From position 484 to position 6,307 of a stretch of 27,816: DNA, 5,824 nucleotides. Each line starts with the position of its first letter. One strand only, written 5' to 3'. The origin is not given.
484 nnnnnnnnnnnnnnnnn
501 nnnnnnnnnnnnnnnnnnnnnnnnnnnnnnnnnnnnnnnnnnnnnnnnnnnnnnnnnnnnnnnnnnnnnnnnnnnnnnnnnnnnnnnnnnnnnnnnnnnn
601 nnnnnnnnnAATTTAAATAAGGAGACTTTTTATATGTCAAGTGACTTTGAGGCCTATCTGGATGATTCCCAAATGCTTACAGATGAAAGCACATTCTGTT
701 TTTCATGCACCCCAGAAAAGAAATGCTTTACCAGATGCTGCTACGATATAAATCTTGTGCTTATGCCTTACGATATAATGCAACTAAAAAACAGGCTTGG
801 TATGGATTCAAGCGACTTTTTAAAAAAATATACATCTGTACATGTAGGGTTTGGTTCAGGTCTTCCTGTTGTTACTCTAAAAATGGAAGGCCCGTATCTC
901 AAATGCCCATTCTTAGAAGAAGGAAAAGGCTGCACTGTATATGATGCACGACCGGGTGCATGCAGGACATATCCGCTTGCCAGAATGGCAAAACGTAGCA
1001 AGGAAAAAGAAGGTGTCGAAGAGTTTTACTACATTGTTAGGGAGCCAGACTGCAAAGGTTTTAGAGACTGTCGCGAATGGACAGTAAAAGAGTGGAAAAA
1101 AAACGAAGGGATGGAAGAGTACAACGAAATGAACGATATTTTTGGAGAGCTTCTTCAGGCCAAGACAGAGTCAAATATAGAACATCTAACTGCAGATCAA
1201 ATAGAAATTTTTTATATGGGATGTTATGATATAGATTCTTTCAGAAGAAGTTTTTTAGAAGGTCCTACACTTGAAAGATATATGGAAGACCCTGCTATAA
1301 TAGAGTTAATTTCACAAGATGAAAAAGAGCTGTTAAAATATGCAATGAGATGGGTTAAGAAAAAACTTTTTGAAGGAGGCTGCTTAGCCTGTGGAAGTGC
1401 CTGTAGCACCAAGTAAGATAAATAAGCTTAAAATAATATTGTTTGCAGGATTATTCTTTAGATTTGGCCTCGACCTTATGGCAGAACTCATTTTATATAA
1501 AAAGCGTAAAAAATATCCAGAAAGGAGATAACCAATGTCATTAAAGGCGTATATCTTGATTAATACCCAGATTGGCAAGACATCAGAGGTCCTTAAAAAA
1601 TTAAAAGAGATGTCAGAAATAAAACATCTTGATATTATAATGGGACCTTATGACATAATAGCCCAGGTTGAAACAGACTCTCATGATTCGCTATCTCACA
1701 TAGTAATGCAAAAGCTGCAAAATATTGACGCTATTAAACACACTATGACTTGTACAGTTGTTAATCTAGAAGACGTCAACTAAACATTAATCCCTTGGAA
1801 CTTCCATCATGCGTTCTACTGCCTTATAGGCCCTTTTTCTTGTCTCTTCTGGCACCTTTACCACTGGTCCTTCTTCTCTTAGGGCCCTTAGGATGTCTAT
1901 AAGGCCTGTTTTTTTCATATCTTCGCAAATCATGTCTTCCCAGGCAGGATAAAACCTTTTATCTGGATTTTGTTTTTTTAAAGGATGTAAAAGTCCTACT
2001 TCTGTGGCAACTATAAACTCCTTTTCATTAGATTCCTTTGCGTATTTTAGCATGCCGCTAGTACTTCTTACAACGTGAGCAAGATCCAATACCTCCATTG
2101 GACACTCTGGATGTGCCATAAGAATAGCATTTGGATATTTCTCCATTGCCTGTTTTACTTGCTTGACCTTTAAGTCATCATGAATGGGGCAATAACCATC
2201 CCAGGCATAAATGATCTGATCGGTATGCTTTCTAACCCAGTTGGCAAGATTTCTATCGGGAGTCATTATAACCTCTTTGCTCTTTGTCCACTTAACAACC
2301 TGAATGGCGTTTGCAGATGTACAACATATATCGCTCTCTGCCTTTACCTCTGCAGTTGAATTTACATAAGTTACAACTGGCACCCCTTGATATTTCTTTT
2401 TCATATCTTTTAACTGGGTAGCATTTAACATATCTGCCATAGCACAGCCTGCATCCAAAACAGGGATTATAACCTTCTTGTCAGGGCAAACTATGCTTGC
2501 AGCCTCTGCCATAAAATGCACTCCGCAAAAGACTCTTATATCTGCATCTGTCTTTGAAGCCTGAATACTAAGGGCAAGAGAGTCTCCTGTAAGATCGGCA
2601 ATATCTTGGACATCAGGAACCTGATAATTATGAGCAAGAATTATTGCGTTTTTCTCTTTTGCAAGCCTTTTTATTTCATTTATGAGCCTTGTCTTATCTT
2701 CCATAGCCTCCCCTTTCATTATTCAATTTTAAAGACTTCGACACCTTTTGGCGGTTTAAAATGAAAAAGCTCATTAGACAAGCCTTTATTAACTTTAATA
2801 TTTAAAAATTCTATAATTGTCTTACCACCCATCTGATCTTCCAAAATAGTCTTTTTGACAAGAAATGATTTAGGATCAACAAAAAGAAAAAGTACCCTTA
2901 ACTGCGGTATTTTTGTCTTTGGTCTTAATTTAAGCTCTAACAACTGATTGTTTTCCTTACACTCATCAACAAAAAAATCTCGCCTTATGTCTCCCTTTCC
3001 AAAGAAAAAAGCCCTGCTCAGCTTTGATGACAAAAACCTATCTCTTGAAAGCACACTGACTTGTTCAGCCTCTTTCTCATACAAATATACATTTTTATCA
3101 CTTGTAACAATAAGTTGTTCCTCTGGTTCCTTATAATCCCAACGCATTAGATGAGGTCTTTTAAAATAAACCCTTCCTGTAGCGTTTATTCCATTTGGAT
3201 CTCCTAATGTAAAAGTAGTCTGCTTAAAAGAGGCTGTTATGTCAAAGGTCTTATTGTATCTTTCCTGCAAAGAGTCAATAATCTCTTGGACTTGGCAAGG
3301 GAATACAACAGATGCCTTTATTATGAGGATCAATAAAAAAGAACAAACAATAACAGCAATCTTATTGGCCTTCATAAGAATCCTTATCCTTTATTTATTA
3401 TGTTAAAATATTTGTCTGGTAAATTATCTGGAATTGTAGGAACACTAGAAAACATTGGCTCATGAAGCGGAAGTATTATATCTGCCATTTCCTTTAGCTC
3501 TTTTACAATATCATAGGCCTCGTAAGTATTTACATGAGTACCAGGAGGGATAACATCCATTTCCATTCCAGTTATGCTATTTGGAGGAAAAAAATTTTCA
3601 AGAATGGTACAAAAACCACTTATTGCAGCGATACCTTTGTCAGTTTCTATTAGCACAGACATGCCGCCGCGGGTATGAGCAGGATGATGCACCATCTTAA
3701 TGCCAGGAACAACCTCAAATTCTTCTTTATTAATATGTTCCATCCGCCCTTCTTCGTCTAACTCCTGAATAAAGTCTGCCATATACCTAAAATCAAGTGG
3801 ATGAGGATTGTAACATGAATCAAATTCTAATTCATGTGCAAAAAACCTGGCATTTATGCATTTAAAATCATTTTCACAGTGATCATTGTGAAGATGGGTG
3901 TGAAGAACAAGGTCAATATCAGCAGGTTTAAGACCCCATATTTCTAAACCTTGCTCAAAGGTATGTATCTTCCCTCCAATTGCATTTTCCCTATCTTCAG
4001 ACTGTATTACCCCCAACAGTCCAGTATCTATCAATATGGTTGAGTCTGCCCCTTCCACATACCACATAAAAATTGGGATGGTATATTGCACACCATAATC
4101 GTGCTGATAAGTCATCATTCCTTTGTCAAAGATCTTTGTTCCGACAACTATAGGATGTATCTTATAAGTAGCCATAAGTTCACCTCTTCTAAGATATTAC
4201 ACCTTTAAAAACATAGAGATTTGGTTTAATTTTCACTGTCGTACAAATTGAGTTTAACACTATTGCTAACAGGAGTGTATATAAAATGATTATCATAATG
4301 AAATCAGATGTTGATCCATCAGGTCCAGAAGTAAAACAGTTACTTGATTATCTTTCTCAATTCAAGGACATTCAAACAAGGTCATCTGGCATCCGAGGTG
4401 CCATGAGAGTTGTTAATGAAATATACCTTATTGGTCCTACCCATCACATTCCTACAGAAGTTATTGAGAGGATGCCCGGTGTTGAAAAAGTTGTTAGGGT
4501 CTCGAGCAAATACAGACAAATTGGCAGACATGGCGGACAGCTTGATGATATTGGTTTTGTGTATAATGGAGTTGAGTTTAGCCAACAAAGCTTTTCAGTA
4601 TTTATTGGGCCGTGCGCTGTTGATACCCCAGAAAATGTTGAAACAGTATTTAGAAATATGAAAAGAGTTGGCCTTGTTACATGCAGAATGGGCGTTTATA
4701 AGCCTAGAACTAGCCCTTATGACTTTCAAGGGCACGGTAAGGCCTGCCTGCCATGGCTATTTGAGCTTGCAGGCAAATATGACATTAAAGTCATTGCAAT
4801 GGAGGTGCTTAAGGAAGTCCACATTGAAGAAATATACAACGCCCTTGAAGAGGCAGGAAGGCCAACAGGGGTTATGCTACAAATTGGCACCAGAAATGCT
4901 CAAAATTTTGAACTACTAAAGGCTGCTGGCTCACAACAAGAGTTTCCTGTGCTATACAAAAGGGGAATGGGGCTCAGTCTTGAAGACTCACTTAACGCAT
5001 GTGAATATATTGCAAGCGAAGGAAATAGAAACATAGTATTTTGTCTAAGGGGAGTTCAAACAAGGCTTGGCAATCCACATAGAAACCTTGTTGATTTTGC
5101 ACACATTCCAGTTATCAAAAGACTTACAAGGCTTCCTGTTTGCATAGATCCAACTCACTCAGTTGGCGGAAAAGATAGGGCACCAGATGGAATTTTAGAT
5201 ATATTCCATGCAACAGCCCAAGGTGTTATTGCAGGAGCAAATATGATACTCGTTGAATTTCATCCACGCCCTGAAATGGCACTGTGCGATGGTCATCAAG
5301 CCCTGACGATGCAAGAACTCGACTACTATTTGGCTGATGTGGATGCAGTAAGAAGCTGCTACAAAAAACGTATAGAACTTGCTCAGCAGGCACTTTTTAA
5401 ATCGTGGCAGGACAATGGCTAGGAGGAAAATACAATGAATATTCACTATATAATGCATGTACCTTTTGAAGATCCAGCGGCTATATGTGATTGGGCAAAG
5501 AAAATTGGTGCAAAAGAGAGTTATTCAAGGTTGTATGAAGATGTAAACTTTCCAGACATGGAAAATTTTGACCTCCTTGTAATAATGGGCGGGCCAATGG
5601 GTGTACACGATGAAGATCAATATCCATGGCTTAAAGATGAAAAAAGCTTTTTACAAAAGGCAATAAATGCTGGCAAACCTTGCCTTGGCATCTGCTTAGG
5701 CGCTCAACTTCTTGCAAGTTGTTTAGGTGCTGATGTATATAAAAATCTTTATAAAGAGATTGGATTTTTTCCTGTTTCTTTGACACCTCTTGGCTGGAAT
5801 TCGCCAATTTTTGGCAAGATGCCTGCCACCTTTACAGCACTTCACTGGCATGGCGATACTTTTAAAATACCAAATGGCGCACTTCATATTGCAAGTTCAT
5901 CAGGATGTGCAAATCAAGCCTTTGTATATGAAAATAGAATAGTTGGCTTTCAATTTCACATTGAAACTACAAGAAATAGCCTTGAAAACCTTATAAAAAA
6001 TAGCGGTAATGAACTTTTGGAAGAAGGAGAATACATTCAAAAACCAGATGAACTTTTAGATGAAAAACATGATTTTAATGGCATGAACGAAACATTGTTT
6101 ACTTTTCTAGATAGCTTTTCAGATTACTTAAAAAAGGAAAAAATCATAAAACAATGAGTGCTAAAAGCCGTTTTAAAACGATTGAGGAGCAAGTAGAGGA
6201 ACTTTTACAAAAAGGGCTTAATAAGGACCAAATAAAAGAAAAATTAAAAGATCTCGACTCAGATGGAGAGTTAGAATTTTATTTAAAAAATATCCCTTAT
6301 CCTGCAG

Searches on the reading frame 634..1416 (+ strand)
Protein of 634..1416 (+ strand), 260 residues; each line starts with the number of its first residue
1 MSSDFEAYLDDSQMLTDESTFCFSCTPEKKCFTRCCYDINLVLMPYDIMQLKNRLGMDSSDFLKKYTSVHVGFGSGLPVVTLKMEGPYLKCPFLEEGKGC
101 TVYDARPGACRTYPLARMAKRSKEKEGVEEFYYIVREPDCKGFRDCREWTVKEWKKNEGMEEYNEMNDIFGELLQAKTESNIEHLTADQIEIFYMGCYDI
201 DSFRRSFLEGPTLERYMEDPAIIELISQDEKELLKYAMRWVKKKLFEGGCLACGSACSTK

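Call 32: search_protein_families(library=pfam, proteins=[window:634-1416:+], max_evalue=0.0001)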
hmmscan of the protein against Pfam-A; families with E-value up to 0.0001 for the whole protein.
window:634-1416:+ (260 aa): 1 family
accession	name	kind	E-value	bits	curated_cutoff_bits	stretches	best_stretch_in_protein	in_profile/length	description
PF03692.20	CxxCxxCC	-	2.1e-09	38.4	23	1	30-124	4-73/85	Putative zinc- or iron-chelating domain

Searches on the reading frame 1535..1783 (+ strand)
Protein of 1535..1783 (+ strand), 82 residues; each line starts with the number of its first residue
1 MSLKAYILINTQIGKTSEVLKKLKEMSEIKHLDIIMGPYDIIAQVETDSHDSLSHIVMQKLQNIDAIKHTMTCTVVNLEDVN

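Call 32: search_protein_families(library=pfam, proteins=[window:1535-1783:+], max_evalue=0.0001)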
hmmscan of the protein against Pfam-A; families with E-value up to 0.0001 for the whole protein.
window:1535-1783:+ (82 aa): 1 family
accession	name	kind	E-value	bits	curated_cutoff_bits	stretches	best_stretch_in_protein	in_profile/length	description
PF01037.27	AsnC_trans_reg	-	1.5e-12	47.7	25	1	7-76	1-71/73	Lrp/AsnC ligand binding domain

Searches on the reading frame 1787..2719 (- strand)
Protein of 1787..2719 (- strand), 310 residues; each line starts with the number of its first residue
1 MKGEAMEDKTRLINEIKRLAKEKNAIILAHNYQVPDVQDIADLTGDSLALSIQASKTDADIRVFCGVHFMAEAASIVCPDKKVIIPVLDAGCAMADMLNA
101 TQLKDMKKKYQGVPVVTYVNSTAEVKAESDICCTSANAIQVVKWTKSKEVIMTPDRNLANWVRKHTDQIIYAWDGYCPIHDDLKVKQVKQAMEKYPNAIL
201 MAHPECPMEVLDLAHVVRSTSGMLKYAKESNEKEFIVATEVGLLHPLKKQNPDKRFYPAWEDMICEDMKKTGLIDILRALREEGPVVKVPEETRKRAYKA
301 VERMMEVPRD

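Call 32: search_protein_families(library=pfam, proteins=[window:1787-2719:-], max_evalue=0.0001)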
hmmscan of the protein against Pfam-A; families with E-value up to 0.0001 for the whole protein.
window:1787-2719:- (310 aa): 1 family
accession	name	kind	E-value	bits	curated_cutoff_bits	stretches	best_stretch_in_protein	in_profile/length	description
PF02445.21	NadA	-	7.1e-117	390.2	27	1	15-306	2-295/295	Quinolinate synthetase A protein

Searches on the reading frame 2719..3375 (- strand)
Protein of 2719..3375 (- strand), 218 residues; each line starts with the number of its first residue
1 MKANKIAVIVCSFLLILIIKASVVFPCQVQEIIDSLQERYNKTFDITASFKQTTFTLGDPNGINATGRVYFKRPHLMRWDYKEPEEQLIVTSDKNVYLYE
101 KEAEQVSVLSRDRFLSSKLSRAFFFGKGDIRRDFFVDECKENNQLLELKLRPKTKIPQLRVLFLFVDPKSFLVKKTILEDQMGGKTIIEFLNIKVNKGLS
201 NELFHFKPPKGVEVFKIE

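Call 32: search_protein_families(library=pfam, proteins=[window:2719-3375:-], max_evalue=0.0001)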
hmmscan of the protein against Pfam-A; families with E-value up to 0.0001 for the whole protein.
window:2719-3375:- (218 aa): 1 family
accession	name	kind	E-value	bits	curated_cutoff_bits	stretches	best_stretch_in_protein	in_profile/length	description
PF03548.22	LolA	-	3.6e-27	95.6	23.6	1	46-207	6-165/165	Outer membrane lipoprotein carrier protein LolA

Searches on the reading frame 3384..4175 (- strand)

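Call 32: search_protein_families(library=pfam, proteins=[window:3384-4175:-], max_evalue=0.0001)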
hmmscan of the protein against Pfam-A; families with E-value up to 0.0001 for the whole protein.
window:3384-4175:- (263 aa): 1 family
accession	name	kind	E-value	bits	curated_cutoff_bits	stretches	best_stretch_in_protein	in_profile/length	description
PF00753.33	Lactamase_B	-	6.1e-10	39.8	22.7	1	35-181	6-144/196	Metallo-beta-lactamase superfamily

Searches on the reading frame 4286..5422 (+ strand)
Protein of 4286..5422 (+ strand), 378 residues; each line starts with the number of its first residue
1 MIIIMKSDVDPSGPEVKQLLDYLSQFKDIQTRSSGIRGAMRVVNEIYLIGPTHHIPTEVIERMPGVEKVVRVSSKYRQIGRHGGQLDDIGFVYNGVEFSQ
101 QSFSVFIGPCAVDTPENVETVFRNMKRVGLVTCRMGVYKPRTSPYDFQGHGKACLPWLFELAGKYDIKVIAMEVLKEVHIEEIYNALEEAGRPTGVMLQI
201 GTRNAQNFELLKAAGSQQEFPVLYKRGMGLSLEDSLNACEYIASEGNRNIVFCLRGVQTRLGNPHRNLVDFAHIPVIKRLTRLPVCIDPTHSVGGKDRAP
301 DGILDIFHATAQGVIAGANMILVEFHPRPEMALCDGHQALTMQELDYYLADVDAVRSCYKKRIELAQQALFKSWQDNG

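Call 32: search_protein_families(library=pfam, proteins=[window:4286-5422:+], max_evalue=0.0001)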
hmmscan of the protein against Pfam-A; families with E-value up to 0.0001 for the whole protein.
window:4286-5422:+ (378 aa): 2 families
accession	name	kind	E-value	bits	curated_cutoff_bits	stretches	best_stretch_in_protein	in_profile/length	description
PF00793.26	DAHP_synth_1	-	3.9e-45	154.3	25.5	1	101-348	16-257/270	DAHP synthetase I family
PF18152.6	DAHP_snth_FXD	-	1e-07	32.1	27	1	1-73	1-66/67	DAHP synthase ferredoxin-like domain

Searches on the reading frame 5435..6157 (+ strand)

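Call 32: search_protein_families(library=pfam, proteins=[window:5435-6157:+], max_evalue=0.0001)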
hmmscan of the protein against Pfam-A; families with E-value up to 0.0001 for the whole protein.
window:5435-6157:+ (240 aa): 2 families
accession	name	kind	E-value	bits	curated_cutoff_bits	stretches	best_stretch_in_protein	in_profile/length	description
PF00117.34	GATase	-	2.3e-20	73.5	22.8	1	41-183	39-178/190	Glutamine amidotransferase class-I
PF07722.19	Peptidase_C26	-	1.7e-05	25.1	20.5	1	71-108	96-133/219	Peptidase C26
